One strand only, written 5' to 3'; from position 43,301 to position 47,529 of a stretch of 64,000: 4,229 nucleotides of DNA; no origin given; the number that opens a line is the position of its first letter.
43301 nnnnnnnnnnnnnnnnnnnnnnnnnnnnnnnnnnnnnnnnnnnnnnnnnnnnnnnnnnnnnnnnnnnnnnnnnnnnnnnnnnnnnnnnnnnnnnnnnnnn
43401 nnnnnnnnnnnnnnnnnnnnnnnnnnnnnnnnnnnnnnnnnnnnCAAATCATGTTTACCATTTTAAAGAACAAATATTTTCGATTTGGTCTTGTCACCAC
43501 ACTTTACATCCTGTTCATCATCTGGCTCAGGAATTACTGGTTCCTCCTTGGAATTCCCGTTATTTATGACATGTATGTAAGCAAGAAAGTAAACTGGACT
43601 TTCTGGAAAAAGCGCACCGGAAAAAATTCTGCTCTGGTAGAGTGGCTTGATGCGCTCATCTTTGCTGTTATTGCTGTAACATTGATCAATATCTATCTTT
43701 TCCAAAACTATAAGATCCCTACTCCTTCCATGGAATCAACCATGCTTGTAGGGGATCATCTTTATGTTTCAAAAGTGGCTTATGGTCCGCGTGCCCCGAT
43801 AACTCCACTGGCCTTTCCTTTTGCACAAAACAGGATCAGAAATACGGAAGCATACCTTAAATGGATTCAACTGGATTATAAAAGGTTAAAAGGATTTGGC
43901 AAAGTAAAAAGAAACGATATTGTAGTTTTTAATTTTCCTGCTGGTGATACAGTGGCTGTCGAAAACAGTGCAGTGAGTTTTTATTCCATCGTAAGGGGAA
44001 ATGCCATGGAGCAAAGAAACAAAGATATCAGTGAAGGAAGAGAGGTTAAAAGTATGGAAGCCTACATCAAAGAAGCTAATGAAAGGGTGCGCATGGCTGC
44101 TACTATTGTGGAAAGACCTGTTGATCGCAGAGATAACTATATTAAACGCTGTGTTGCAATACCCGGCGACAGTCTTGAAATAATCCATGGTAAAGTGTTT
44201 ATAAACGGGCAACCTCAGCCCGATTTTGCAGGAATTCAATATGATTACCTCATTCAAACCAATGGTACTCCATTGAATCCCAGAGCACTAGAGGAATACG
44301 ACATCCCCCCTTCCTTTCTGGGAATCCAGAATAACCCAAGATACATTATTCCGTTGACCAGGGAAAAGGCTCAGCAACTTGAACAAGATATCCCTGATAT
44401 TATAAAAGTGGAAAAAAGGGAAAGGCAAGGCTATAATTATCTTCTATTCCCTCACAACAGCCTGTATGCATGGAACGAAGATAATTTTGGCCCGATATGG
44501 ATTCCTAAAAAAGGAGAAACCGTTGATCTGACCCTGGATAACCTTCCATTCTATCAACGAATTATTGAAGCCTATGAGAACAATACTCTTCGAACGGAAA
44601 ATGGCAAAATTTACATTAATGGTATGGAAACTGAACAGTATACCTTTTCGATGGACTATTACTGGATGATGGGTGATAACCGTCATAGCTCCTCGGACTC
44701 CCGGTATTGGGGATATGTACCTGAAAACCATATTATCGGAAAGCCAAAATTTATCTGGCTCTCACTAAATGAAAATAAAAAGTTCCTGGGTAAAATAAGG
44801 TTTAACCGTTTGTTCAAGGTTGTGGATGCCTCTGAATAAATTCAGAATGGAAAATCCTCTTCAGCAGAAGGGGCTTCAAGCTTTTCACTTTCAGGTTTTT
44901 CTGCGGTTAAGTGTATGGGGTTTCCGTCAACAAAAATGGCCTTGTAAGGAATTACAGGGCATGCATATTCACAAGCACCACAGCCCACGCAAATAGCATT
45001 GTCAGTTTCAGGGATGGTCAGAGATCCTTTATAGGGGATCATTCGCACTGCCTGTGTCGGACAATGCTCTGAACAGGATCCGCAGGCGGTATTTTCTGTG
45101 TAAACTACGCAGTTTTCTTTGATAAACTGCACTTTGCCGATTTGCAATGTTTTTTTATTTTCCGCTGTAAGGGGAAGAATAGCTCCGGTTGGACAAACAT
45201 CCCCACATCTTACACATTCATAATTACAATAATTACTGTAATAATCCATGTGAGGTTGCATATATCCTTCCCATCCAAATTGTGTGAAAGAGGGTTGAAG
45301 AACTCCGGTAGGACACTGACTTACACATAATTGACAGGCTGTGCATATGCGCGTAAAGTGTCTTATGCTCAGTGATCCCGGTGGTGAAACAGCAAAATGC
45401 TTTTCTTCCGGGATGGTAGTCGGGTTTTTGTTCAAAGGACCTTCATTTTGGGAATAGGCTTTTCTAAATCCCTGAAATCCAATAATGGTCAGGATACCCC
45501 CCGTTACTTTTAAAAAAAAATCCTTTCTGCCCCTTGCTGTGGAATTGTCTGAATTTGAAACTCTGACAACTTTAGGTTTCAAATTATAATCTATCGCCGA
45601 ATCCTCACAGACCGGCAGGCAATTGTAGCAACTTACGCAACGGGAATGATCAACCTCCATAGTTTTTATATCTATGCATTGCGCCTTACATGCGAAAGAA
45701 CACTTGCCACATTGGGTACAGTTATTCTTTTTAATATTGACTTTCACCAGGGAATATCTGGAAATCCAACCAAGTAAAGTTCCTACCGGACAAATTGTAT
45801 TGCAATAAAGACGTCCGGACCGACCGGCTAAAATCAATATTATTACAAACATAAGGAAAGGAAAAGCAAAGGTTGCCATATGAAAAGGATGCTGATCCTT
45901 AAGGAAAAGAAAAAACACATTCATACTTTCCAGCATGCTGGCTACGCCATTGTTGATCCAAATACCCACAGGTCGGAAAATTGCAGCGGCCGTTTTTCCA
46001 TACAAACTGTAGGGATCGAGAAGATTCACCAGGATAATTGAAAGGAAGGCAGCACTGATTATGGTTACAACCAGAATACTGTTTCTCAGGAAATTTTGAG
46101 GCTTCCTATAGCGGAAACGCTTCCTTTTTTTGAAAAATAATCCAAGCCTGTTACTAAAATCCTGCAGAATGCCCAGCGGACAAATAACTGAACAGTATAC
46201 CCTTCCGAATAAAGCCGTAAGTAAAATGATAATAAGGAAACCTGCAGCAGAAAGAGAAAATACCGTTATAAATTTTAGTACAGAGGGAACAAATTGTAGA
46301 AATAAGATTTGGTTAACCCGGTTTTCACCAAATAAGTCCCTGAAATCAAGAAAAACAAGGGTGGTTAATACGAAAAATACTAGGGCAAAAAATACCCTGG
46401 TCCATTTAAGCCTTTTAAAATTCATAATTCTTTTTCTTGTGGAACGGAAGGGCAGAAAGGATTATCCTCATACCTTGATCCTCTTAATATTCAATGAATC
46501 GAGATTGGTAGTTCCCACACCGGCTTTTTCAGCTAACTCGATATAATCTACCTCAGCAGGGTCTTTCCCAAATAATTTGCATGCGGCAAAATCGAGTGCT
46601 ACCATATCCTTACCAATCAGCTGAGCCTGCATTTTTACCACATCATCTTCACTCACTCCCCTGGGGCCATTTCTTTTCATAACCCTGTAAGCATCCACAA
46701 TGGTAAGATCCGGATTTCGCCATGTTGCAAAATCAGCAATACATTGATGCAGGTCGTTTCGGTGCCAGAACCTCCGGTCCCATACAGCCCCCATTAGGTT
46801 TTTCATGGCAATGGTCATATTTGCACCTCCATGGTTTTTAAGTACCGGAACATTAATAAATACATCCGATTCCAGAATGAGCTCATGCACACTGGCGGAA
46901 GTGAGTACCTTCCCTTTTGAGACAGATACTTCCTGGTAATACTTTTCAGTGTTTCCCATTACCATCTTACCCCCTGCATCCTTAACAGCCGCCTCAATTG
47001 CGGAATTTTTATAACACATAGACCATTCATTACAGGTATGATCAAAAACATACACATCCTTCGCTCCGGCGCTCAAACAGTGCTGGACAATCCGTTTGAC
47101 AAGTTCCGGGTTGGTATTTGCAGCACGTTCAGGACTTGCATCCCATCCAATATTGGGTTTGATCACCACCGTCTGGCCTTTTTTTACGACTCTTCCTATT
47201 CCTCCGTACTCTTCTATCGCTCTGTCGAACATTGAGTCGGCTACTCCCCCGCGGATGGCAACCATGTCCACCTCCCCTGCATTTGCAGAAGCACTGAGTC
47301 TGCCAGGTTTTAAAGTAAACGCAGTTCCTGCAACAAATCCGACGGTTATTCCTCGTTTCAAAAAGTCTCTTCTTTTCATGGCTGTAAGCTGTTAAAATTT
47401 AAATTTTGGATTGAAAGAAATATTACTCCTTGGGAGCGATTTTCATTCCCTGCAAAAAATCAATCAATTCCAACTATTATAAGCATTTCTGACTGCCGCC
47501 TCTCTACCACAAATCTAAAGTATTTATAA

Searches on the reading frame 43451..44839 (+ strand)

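Call 53: search_protein_families(library=ncbifam, max_evalue=1e-8, proteins=[window:43451-44839:+])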
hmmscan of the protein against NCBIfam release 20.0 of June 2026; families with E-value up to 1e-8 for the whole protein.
window:43451-44839:+ (462 aa): 2 families
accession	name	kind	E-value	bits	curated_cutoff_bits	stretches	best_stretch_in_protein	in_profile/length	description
TIGR02227.1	sigpep_I_bact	equivalog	1.9e-34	118.9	47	2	376-439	97-161/162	signal peptidase I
NF008114.0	PRK10861.1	equivalog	2.3e-27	96.1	277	1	393-453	258-319/324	signal peptidase I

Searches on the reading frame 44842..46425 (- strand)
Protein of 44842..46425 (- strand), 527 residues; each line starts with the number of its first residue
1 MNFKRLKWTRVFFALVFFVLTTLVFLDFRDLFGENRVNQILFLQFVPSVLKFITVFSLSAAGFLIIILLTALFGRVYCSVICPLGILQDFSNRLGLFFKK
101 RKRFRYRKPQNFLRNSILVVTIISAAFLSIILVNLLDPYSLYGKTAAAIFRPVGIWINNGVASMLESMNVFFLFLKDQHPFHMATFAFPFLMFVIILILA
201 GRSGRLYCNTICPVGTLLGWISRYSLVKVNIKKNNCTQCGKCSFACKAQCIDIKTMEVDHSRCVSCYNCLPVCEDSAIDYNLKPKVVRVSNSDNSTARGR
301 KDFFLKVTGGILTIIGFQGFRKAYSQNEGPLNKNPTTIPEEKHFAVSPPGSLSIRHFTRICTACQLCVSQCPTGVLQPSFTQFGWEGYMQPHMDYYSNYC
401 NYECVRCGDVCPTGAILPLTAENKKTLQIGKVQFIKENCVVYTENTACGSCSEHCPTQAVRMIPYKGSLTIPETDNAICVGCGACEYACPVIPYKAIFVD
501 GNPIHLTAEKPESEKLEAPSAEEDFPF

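Call 53: search_protein_families(library=ncbifam, max_evalue=1e-8, proteins=[window:44842-46425:-])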
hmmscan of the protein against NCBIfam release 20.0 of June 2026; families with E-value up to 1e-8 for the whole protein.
window:44842-46425:- (527 aa): 12 families
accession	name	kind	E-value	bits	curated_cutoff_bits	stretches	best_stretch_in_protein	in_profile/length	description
TIGR02163.1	napH_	subfamily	4.1e-22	78.9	213.05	1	190-281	159-254/255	NapH/MauN family ferredoxin-type protein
NF007013.0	PRK09477.1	equivalog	1.4e-19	70.3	234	1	191-283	180-279/286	quinol dehydrogenase ferredoxin subunit NapH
TIGR00402.1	napF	equivalog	3.1e-18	66.1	102.2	1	340-491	16-145/149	ferredoxin-type protein NapF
TIGR00397.1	mauM_napG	subfamily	5.1e-15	55.6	178.85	1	342-498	36-195/213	MauM/NapG family ferredoxin-type protein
NF045874.1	Vhu_polyferre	exception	4.4e-13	48.7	600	0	358-428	291-357/381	F420-non-reducing hydrogenase associated-polyferredoxin VhuB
NF058577.1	FdxA_fam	equivalog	1.3e-11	44.5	65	0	444-491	8-50/52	4Fe-4S ferredoxin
NF042909.1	FMH_DH_FwdF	exception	1.8e-11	43.7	375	0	360-497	56-198/336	tungsten-dependent formylmethanofuran dehydrogenase subunit FwdF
NF007012.0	PRK09476.1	equivalog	1.2e-10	41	269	1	341-499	41-205/254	ferredoxin-type protein NapG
NF038196.1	ferrodoxin_EFR1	subfamily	1.7e-10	41.3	75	0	231-282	182-233/242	EFR1 family ferrodoxin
NF043069.1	T4HPD_activ_SAM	equivalog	3.6e-09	36.4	425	0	228-280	45-99/299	trans-4-hydroxy-L-proline dehydratase activase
NF043039.1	HgcAB_like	equivalog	3.7e-09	36.7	285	0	118-278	184-349/350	HgcAB-like fusion protein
TIGR01971.1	NuoI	subfamily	5.9e-09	35.6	113.05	0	446-491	45-95/121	NADH-quinone oxidoreductase, chain I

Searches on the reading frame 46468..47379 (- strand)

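Call 53: search_protein_families(library=ncbifam, max_evalue=1e-8, proteins=[window:46468-47379:-])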
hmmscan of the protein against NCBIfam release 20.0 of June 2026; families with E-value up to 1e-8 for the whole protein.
window:46468-47379:- (303 aa): 1 family
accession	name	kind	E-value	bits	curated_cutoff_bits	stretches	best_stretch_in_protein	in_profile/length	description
NF052623.1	Npun_F2552_fam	equivalog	4.3e-22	78.9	500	1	52-299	21-267/314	Npun_F2552 family protein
